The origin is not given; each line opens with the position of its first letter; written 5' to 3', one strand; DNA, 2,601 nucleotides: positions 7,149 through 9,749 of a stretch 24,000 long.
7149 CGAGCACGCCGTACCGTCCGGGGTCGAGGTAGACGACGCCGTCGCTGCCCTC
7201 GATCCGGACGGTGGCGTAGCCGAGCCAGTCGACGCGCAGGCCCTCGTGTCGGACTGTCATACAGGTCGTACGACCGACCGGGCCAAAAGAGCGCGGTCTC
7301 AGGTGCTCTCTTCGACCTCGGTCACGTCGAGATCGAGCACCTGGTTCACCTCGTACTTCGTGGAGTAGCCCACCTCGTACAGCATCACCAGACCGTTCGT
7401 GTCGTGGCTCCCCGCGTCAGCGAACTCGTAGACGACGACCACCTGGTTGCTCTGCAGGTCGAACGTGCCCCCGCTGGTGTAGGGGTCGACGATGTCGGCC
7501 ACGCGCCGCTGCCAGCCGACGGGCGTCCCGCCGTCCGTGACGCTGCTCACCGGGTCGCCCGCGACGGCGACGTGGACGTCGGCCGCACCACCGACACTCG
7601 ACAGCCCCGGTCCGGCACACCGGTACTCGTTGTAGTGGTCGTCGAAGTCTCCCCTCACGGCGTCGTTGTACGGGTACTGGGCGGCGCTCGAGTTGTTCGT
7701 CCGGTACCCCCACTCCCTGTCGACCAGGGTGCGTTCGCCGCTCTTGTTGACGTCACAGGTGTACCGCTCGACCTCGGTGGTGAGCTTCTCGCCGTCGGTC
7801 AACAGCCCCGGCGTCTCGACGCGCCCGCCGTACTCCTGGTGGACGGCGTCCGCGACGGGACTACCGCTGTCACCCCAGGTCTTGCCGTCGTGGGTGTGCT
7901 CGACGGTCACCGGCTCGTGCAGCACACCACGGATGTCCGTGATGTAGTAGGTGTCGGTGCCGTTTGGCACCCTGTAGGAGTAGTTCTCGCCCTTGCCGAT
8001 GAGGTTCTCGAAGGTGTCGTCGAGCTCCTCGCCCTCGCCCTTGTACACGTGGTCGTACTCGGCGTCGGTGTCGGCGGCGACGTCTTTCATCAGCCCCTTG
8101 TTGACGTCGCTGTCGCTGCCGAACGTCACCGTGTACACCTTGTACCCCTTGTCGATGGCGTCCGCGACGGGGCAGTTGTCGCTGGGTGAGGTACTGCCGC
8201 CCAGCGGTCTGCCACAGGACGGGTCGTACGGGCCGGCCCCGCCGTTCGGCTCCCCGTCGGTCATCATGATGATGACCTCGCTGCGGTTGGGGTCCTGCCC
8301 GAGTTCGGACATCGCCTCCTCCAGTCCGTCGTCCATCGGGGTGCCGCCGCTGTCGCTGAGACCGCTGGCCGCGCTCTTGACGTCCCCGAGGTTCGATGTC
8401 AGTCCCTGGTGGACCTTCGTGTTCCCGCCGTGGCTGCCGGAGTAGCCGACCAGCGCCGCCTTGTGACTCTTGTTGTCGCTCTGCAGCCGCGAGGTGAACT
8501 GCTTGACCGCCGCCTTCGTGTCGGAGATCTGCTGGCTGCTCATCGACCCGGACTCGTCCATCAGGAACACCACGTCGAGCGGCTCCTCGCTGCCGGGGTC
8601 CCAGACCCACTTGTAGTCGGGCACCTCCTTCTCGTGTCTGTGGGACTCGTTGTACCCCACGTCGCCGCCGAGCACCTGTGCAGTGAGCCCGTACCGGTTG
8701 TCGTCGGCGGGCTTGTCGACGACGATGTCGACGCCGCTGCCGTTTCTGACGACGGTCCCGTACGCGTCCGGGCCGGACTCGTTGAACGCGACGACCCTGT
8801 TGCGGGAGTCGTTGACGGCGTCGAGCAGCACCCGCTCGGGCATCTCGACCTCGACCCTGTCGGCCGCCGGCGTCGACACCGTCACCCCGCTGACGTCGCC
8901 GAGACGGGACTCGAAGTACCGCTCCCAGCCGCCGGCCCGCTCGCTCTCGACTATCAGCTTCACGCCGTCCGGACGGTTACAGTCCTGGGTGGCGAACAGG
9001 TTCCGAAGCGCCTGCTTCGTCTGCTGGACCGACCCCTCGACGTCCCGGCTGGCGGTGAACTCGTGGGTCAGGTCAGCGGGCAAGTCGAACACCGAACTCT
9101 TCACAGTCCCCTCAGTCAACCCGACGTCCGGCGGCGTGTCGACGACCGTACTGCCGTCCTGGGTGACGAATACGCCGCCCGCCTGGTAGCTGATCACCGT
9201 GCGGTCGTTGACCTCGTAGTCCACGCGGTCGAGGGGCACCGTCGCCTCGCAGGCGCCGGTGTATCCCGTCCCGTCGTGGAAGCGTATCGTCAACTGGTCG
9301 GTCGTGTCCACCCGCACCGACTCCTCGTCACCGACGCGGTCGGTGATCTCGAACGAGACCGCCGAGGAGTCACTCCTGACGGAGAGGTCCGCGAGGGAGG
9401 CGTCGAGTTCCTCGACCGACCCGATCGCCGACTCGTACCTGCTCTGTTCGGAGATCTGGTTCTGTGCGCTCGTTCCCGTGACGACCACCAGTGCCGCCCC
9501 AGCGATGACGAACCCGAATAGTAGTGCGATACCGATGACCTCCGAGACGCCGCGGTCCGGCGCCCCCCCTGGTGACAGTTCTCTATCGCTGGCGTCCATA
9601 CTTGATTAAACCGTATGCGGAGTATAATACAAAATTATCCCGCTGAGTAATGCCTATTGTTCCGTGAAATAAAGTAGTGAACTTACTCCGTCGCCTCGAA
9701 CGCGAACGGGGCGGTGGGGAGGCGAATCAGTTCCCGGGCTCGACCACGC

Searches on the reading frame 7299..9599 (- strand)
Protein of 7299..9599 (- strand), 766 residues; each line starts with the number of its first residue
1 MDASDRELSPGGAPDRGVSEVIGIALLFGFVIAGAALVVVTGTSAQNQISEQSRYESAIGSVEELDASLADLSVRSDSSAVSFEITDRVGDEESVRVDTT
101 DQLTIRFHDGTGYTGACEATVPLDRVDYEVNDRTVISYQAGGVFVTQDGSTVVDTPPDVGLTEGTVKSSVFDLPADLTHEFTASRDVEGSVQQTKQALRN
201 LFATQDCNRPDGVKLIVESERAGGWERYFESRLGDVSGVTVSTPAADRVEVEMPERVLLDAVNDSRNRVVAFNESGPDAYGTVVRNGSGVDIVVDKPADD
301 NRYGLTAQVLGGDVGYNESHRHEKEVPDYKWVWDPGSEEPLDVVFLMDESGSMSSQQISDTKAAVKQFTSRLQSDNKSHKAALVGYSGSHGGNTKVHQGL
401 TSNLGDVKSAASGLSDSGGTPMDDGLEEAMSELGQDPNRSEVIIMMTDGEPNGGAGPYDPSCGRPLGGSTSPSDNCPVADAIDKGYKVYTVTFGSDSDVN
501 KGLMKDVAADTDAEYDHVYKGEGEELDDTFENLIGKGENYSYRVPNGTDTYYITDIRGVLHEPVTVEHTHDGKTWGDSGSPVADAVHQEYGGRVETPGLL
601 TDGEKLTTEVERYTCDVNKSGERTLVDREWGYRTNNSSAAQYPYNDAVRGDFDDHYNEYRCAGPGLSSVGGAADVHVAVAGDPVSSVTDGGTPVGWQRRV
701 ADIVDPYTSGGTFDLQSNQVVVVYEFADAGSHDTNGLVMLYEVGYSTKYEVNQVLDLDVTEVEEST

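Call 8: search_protein_families(library=pfam, proteins=[window:7299-9599:-], max_evalue=0.01)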
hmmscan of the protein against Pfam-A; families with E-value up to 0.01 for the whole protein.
window:7299-9599:- (766 aa): 5 families
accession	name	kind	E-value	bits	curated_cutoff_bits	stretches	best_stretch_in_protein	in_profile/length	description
PF23960.2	DUF7289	-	1.6e-21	77.4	27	1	16-259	1-230/238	Family of unknown function (DUF7289)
PF00092.34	VWA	-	7.5e-19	69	23.8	1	342-522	1-163/174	von Willebrand factor type A domain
PF13519.12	VWA_2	-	4.9e-14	53.3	27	1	343-450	1-107/107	von Willebrand factor type A domain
PF13768.12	VWA_3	-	0.0015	19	27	1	342-451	2-108/155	von Willebrand factor type A domain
PF05762.20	VWA_CoxE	-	0.0022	17.9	26.4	1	334-453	50-163/222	VWA domain containing CoxE-like protein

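Call 88: search_protein_families(library=ncbifam, proteins=[window:7299-9599:-], max_evalue=0.001)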
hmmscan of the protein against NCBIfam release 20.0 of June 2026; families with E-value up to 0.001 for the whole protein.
window:7299-9599:- (766 aa): 4 families
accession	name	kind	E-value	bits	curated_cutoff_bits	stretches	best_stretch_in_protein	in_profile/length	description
TIGR02442.1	Cob-chelat-sub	hypoth_equivalog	4e-09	35.5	779.45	1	343-515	475-637/641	putative cobaltochelatase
TIGR03788.1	marine_srt_targ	equivalog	2.3e-07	29.6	551.65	1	340-449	271-379/629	marine proteobacterial sortase target protein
NF009943.0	PRK13406.1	equivalog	4.6e-05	22.1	571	1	343-452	404-510/585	magnesium chelatase subunit D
TIGR02031.1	BchD-ChlD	equivalog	0.00029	19.7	499.55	1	343-461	426-543/608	magnesium chelatase ATPase subunit D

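Call 100: find_homologous_proteins(query=window:7299-9599:-, max_evalue=1e-10)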
Query window:7299-9599:- (766 aa): 8 proteins with E <= 1e-10 among 8000 candidates.
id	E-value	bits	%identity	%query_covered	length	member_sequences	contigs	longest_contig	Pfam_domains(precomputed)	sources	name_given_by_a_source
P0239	0.0e+0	1719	100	100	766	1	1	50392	PF00092.35,PF13519.13,PF23960.3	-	-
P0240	0.0e+0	1336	78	100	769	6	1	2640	PF00092.35,PF13519.13,PF23960.3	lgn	-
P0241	6.1e-289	979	64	98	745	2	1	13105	PF00092.35,PF13519.13,PF23960.3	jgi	-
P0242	2.5e-55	207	31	95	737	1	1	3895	PF00092.35,PF13519.13,PF23960.3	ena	-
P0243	4.3e-43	166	34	44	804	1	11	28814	PF00092.35,PF13519.13,PF23960.3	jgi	jgi:Mg-chelatase subunit ChlD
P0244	1.7e-39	154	28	96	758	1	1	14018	PF00092.35,PF13519.13,PF23928.2,PF23960.3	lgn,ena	-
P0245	7.9e-30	122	27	96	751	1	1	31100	PF00092.35,PF13519.13,PF23960.3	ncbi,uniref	ncbi:VWA domain-containing protein [Halobium palmae]|uniref:VWA domain-containing protein n=1 Tax=Ha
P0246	7.1e-21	93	25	73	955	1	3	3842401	PF00092.35,PF13519.13,PF23960.3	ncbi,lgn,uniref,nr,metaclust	ncbi:vWA domain-containing protein [Haloarchaeobius iranensis]|uniref:von Willebrand factor type A d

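Call 101: find_encoding_contigs(protein=P0241, flank=10000, max_places=2)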
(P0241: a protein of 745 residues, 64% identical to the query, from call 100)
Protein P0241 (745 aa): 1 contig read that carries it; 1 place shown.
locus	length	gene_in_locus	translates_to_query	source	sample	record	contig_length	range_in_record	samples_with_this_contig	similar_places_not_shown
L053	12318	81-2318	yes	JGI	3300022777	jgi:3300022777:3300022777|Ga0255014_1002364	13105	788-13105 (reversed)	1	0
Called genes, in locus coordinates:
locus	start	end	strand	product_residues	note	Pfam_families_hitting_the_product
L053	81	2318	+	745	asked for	PF23960:DUF7289, PF00092:VWA, PF13519:VWA_2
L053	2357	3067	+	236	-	PF13483:Lactamase_B_3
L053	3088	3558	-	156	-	-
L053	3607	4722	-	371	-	PF04406:TP6A_N, PF20768:Topo_VI_alpha, PF21180:TOP6A-Spo11_Toprim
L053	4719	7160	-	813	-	PF02518:HATPase_c, PF13589:HATPase_c_3, PF09239:Topo-VIb_trans, PF18000:Top6b_C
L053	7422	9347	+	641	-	PF02518:HATPase_c, PF00204:DNA_gyraseB, PF01751:Toprim, PF00986:DNA_gyraseB_C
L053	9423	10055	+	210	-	PF01909:NTP_transf_2, PF18765:Polbeta (weak)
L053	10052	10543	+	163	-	-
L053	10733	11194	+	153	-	-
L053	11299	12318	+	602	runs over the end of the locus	?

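Call 102: find_encoding_contigs(protein=P0245, flank=10000, max_places=1)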
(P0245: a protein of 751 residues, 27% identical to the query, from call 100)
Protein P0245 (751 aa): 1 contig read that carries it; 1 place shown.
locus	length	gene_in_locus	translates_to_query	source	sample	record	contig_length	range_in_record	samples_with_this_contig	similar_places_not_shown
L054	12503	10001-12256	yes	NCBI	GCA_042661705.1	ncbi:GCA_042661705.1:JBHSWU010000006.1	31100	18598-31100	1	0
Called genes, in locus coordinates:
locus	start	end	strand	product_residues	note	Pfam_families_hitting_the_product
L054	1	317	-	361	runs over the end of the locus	PF00528:BPD_transp_1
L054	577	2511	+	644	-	PF14742:GDE_N_bis, PF06202:GDE_C, PF22422:MGH1-like_GH, PF17389:Bac_rhamnosid6H (faint)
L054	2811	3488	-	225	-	PF13610:DDE_Tnp_IS240, PF13683:rve_3 (weak)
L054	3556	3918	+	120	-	-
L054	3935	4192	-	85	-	-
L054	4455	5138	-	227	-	PF26404:DUF8102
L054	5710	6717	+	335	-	PF00589:Phage_integrase (weak)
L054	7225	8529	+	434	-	PF07690:MFS_1, PF00083:Sugar_tr (weak), PF12832:MFS_1_like (weak), PF07690:MFS_1, PF06779:MFS_4 (faint)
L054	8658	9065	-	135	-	PF09851:SHOCT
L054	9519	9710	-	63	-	-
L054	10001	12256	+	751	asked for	PF23960:DUF7289, PF00092:VWA, PF13519:VWA_2 (weak)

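Call 108: find_encoding_contigs(protein=P0246, flank=10000, max_places=1)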
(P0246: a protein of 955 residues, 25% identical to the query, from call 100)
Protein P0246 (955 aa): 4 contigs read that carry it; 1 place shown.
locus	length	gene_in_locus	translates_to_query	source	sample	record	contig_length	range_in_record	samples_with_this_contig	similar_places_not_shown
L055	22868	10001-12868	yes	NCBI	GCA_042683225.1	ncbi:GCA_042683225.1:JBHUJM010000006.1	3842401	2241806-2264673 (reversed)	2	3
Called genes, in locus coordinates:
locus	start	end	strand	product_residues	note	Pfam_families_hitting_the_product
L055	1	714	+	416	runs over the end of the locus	PF09376:NurA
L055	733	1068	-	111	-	PF23425:DUF7113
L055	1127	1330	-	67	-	-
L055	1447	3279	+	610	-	PF01935:DUF87, PF05872:HerA_C (faint)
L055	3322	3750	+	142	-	PF00582:Usp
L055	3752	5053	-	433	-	PF03796:DnaB_C (faint), PF06745:ATPase, PF23442:DUF7125 (weak)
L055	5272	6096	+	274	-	PF01513:NAD_kinase, PF20143:NAD_kinase_C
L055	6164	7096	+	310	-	PF02649:GCHY-1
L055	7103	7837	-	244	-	PF12698:ABC2_membrane_3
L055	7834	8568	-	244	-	PF12698:ABC2_membrane_3 (weak)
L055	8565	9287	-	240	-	PF00005:ABC_tran, PF13304:AAA_21 (faint)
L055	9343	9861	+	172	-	PF09339:HTH_IclR (weak)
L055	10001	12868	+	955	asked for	PF23960:DUF7289, PF13519:VWA_2, PF00092:VWA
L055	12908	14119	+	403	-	PF00368:HMG-CoA_red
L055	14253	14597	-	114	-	-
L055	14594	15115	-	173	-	PF19134:DUF5817, PF22798:DUF5817_CT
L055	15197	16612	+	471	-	PF00989:PAS, PF08448:PAS_4, PF13426:PAS_9, PF08447:PAS_3, PF00512:HisKA, PF02518:HATPase_c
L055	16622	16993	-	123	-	-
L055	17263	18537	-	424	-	PF00180:Iso_dh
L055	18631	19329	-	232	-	-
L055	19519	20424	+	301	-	PF01112:Asparaginase_2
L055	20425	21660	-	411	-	PF01011:PQQ (faint), PF13360:PQQ_2, PF13570:Beta-prop_ACSF4 (weak), PF13360:PQQ_2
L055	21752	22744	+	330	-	PF01609:DDE_Tnp_1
